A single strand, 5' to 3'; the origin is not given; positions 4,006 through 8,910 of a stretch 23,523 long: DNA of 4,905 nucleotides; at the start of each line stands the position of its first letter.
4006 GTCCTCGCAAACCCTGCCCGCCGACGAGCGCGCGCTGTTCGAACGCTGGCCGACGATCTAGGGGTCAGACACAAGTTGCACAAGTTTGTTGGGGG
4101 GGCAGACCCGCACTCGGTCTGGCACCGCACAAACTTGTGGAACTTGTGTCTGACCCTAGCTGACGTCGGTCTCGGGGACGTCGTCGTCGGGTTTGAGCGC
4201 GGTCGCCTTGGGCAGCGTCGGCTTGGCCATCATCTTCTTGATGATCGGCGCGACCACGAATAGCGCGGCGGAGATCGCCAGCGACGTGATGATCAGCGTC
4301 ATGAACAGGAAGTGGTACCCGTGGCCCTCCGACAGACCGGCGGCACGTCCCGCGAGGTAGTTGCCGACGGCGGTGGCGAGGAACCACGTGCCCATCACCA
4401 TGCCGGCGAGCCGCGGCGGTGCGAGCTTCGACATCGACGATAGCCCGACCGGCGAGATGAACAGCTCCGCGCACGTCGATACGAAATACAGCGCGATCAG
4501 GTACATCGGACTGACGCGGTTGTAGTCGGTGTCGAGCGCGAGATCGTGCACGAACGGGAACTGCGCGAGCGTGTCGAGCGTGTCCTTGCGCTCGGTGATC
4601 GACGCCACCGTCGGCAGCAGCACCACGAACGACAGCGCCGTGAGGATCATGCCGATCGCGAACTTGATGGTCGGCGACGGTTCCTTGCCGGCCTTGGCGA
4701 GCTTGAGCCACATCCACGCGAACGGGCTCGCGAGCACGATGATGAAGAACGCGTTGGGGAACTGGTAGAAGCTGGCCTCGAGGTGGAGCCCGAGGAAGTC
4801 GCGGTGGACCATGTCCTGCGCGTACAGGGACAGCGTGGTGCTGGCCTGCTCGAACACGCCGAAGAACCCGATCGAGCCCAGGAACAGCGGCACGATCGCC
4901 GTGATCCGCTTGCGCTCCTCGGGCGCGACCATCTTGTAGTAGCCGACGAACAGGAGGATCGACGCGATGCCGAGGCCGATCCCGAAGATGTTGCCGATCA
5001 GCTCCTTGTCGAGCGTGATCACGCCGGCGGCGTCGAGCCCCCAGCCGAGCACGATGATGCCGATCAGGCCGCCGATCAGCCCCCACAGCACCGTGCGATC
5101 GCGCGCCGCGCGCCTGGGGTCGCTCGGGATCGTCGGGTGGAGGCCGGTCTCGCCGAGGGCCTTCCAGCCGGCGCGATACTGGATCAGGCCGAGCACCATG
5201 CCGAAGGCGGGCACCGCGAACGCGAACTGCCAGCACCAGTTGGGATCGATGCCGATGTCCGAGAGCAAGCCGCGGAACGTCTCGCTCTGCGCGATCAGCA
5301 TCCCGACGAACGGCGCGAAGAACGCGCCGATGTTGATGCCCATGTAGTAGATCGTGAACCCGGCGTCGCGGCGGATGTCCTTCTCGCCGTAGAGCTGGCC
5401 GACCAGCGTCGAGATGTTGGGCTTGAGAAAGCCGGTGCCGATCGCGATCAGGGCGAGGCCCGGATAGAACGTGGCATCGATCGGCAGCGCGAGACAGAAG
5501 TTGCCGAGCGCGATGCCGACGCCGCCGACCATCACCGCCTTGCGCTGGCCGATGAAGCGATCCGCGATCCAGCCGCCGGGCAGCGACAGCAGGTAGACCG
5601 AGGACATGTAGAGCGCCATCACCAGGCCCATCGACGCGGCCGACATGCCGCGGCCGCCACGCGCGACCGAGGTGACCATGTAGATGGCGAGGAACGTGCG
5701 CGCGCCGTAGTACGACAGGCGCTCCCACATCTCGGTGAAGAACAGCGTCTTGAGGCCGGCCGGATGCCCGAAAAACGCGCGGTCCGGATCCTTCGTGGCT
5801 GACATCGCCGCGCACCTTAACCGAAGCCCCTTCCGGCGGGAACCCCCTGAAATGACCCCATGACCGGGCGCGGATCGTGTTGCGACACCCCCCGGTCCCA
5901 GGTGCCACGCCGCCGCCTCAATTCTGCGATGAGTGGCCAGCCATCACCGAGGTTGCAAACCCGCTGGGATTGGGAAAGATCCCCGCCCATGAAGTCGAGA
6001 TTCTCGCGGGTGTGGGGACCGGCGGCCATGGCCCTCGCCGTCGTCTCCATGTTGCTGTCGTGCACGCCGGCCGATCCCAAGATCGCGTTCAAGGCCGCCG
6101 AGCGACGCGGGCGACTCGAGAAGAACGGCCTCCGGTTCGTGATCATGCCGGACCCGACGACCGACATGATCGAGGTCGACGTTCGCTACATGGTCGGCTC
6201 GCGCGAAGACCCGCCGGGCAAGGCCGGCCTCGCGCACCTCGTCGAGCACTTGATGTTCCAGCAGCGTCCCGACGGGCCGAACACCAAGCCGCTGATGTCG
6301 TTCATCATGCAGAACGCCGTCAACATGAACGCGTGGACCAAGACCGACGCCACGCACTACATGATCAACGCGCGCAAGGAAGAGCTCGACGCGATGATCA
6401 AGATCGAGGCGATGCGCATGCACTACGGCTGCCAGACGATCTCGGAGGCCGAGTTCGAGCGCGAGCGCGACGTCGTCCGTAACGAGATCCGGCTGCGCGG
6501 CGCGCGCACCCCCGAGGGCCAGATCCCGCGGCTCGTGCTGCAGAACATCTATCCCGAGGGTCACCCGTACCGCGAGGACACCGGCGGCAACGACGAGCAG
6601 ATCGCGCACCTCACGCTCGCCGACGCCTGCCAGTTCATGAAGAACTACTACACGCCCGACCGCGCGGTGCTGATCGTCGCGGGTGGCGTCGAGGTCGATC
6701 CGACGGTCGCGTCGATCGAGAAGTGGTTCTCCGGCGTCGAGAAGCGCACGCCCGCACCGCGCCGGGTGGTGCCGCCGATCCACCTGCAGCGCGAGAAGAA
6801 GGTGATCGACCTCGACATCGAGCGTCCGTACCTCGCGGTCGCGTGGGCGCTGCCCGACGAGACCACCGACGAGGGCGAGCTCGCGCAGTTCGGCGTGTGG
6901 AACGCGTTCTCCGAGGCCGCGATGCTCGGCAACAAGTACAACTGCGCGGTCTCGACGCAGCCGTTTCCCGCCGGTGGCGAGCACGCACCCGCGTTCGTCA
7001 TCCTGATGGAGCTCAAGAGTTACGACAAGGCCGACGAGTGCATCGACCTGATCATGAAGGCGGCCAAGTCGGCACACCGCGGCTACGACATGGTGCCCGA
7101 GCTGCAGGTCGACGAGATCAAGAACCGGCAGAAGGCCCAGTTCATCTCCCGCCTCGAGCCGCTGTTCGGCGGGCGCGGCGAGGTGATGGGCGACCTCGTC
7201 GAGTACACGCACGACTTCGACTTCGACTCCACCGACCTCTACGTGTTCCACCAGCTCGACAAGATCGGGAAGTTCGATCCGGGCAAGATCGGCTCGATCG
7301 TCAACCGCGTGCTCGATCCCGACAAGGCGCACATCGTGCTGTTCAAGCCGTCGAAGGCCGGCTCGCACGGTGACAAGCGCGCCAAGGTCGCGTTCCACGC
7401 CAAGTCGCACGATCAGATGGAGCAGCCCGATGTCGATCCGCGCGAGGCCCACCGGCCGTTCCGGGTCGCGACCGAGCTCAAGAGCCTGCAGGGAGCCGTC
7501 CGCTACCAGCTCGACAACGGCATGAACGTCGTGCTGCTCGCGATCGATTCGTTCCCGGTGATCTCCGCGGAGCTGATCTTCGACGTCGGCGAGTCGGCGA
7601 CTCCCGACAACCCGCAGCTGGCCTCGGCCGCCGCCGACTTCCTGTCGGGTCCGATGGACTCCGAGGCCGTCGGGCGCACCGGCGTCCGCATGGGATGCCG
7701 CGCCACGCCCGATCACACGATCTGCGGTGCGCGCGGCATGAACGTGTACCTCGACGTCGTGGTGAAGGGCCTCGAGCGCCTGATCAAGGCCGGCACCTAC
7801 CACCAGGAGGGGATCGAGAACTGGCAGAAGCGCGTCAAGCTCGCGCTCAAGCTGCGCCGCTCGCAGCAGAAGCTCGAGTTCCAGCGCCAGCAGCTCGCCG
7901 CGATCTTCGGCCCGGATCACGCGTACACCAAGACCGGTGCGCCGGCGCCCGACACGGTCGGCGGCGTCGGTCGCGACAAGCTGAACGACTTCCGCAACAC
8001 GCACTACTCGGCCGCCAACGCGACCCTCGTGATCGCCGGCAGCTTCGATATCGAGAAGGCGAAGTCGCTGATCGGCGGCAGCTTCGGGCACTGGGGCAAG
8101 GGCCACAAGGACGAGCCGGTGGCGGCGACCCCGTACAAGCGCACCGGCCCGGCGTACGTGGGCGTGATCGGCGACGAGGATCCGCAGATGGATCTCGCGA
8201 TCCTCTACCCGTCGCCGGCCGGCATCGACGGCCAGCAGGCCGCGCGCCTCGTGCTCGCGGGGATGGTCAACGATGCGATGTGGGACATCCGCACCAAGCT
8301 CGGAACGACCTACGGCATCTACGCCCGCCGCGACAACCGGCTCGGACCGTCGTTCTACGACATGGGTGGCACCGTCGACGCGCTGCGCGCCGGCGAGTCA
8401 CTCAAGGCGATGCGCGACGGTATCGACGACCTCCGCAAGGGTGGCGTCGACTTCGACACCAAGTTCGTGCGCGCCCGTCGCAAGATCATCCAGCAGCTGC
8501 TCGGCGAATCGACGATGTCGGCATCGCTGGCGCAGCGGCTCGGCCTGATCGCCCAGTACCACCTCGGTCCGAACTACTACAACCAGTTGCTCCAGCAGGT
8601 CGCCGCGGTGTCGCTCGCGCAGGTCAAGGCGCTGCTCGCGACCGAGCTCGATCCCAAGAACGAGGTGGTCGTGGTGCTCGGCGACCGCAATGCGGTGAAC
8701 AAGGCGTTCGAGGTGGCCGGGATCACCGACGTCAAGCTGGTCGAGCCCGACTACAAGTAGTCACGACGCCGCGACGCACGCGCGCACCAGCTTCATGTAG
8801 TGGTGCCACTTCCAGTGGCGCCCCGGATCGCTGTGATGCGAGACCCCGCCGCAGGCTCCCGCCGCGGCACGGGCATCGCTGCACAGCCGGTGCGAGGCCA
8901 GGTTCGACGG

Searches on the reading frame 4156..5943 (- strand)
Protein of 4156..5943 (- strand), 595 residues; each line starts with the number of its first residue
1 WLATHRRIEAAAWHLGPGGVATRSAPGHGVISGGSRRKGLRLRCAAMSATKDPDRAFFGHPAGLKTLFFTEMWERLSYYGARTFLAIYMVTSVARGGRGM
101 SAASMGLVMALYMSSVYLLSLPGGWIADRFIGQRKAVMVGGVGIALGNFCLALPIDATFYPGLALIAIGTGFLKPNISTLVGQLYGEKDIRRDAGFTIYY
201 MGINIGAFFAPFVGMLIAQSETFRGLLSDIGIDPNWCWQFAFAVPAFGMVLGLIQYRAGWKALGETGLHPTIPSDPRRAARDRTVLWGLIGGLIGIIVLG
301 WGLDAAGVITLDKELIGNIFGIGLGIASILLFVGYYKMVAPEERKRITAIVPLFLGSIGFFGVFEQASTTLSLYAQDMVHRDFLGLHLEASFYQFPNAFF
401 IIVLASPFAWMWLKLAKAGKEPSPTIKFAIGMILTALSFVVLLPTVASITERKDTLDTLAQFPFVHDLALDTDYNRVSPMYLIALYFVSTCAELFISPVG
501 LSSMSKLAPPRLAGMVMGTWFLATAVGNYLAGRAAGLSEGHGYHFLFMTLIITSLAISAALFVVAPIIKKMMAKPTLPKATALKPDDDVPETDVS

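Call 25: search_protein_families(library=pfam, proteins=[window:4156-5943:-], max_evalue=0.01)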
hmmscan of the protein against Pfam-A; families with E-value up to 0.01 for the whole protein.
window:4156-5943:- (595 aa): 2 families
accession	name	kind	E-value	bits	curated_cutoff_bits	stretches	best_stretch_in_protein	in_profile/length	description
PF00854.27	PTR2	-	1.2e-59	202.7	27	1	135-537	2-378/392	POT family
PF07690.21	MFS_1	-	6.4e-20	71.8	33.4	2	79-444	9-291/347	Major Facilitator Superfamily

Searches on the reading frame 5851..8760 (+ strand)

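Call 25: search_protein_families(library=pfam, proteins=[window:5851-8760:+], max_evalue=0.01)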
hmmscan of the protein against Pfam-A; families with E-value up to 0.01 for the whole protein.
window:5851-8760:+ (969 aa): 3 families
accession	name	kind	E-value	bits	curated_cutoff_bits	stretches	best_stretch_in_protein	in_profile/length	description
PF05193.26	Peptidase_M16_C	-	5.3e-37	127.9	23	2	707-867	3-170/181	Peptidase M16 inactive domain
PF00675.25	Peptidase_M16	-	2e-14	54.2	22.3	1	97-214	3-117/149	Insulinase (Peptidase family M16)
PF06451.17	Moricin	-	0.00034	20.7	27.6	1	60-97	7-45/62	Moricin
